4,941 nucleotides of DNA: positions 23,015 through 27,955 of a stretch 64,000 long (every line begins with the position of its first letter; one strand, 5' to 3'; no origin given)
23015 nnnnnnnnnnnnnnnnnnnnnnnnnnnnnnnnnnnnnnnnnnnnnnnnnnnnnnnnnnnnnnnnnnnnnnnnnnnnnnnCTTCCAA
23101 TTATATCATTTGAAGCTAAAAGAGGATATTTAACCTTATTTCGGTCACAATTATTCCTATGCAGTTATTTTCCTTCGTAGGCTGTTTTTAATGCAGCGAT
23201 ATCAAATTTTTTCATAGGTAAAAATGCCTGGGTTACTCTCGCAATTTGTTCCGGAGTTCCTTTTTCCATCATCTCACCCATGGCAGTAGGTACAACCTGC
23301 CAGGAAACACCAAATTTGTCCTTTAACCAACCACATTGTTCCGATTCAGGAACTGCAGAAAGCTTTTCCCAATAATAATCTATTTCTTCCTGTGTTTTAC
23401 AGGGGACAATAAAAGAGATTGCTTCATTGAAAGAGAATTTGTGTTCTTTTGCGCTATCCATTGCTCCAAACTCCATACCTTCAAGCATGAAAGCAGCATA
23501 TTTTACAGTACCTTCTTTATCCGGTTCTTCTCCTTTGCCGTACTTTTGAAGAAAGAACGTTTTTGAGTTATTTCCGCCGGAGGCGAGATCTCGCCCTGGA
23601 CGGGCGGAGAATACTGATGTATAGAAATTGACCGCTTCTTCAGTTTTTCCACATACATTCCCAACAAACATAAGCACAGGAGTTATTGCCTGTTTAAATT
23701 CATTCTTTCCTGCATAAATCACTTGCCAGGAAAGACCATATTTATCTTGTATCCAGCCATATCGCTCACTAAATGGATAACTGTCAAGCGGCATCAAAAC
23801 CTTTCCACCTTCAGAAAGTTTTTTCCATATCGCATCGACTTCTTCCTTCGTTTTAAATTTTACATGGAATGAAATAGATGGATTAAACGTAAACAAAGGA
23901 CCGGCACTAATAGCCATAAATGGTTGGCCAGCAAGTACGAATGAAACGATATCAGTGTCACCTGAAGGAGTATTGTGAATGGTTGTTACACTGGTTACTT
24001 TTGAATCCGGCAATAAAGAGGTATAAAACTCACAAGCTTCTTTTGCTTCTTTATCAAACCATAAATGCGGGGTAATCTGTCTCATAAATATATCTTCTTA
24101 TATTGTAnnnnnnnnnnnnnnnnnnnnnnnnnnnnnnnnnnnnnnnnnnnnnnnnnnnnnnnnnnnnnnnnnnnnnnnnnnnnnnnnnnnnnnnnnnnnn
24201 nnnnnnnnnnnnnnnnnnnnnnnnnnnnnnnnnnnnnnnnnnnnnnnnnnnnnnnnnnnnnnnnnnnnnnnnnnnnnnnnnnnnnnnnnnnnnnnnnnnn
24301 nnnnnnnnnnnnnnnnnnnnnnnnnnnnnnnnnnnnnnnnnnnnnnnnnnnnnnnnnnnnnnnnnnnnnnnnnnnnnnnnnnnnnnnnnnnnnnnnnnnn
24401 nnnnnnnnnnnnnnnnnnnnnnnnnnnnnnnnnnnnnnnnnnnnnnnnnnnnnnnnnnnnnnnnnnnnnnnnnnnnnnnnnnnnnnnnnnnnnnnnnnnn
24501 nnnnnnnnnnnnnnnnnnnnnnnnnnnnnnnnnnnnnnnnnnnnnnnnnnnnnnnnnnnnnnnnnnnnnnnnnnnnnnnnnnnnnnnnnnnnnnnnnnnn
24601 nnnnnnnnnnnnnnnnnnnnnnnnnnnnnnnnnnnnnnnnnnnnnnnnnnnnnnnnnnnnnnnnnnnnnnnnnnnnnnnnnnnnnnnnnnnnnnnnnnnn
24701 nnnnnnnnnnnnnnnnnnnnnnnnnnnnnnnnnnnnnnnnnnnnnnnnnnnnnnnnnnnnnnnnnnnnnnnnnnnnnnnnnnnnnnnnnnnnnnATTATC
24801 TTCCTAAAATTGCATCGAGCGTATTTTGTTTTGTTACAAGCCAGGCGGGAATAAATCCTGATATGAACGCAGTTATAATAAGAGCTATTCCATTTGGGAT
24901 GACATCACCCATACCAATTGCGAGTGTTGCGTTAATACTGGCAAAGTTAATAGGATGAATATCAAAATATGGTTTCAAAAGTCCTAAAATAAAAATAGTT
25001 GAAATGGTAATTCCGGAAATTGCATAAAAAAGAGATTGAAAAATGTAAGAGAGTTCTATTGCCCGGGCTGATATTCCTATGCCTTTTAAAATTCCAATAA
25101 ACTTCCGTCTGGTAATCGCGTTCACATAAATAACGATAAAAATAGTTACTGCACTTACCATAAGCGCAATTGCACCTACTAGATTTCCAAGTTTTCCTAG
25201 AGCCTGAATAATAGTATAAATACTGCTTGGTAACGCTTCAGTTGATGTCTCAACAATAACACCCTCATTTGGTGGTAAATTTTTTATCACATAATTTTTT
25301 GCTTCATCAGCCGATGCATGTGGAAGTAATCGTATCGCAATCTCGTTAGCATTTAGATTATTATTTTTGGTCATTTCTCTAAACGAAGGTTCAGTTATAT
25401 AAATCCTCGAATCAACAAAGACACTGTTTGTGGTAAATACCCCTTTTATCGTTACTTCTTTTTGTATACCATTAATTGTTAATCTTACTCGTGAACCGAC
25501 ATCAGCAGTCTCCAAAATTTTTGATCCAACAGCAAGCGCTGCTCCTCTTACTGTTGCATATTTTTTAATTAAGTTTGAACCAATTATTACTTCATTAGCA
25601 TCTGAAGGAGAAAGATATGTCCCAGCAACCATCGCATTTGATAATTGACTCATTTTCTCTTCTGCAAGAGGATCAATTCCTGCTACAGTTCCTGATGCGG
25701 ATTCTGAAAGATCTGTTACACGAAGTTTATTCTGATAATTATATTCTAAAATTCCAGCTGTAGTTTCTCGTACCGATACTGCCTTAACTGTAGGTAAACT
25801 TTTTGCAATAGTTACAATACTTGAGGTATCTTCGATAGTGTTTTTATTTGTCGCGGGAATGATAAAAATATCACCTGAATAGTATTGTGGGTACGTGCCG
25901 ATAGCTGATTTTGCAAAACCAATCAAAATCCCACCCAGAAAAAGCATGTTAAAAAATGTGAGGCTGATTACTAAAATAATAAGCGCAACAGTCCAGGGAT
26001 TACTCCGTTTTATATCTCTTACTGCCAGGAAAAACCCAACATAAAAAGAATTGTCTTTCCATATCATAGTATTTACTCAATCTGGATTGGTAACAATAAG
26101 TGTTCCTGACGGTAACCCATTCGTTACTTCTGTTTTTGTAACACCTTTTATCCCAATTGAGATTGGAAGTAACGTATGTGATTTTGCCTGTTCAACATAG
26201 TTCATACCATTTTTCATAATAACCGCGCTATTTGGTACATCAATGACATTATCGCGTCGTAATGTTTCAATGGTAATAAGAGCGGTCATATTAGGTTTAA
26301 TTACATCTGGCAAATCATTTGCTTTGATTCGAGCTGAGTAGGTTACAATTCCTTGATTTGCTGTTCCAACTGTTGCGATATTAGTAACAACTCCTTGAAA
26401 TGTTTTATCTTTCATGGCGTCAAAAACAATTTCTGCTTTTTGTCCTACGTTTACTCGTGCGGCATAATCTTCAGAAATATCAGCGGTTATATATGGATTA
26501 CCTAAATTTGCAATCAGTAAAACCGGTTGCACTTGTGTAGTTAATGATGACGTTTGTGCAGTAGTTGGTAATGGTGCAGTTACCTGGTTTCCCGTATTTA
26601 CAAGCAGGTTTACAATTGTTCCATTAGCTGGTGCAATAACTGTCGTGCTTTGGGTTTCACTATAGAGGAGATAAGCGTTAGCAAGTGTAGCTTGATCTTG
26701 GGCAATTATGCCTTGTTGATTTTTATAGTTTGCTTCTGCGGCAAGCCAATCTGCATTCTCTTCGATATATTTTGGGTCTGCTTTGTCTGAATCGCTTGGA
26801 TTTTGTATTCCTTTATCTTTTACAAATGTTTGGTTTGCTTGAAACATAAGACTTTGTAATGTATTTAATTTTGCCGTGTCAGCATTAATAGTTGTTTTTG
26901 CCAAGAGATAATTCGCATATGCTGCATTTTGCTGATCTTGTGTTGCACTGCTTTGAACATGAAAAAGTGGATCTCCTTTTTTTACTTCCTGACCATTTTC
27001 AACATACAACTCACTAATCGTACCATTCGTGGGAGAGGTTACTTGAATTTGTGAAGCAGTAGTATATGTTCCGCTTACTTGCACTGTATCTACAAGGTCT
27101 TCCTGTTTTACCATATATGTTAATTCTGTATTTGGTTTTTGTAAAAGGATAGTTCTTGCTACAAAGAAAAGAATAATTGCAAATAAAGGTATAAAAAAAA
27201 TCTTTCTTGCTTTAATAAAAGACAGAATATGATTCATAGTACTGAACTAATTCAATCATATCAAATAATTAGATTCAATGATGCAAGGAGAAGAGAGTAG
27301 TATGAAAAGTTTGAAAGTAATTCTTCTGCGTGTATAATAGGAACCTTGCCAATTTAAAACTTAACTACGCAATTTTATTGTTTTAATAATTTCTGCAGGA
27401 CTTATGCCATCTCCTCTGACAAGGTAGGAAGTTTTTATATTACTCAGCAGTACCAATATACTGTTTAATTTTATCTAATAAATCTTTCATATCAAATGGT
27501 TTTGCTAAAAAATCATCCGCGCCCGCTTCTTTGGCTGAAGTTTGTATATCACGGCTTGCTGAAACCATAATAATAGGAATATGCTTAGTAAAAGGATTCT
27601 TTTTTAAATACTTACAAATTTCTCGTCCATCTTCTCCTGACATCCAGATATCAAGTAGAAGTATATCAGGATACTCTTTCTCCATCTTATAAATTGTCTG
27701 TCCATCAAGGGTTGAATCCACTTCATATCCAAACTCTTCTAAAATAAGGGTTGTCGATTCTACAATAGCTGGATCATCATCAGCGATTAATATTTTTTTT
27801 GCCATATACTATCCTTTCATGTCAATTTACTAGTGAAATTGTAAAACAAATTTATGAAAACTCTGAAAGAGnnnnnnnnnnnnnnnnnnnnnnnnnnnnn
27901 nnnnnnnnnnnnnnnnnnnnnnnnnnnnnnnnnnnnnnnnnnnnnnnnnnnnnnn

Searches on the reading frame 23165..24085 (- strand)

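Call 57: search_protein_families(library=pfam, proteins=[window:23165-24085:-], max_evalue=0.0001)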
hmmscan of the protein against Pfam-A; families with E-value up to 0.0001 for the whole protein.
window:23165-24085:- (306 aa): 2 families
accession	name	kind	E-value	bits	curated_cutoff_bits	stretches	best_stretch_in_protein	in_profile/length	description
PF06983.19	3-dmu-9_3-mt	-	2.5e-72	241.2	24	2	3-123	2-116/116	3-demethylubiquinone-9 3-methyltransferase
PF00903.31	Glyoxalase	-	6.6e-08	33.4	20.6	1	11-122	9-121/121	Glyoxalase/Bleomycin resistance protein/Dioxygenase superfamily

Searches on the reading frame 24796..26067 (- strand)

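Call 57: search_protein_families(library=pfam, proteins=[window:24796-26067:-], max_evalue=0.0001)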
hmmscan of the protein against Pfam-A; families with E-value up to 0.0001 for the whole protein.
window:24796-26067:- (423 aa): 1 family
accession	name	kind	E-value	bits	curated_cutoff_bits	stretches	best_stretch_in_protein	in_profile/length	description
PF02687.27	FtsX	-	1.4e-10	41.7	25.5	1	296-415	2-119/120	FtsX-like permease C-terminal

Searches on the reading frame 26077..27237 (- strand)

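Call 57: search_protein_families(library=pfam, proteins=[window:26077-27237:-], max_evalue=0.0001)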
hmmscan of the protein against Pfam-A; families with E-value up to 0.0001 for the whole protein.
window:26077-27237:- (386 aa): 5 families
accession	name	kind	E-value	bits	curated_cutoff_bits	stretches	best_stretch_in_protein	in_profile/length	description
PF16576.10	HlyD_D23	-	9.4e-18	64.7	30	1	52-319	6-214/214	Barrel-sandwich domain of CusB or HlyD membrane-fusion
PF13437.12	HlyD_3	-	5.6e-13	50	22.2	1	200-311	2-101/106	HlyD family secretion protein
PF13533.13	Biotin_lipoyl_2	-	2.6e-10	40.3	29.8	1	65-92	2-29/32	Biotin-lipoyl like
PF00364.28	Biotin_lipoyl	-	1e-08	35.3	22.1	1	63-93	42-72/73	Biotin-requiring enzyme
PF12700.13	HlyD_2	-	1.5e-08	34.2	25.1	1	12-105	15-105/416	HlyD family secretion protein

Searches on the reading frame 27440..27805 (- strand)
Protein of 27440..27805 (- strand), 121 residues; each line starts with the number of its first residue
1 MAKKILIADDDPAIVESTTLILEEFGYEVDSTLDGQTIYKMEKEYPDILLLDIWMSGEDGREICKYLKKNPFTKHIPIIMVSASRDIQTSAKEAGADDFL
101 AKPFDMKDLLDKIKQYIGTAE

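Call 57: search_protein_families(library=pfam, proteins=[window:27440-27805:-], max_evalue=0.0001)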
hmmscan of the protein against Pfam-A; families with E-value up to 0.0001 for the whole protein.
window:27440-27805:- (121 aa): 1 family
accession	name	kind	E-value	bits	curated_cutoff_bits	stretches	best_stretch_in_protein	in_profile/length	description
PF00072.30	Response_reg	-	1.4e-25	90.1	30.2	1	5-114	1-111/111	Response regulator receiver domain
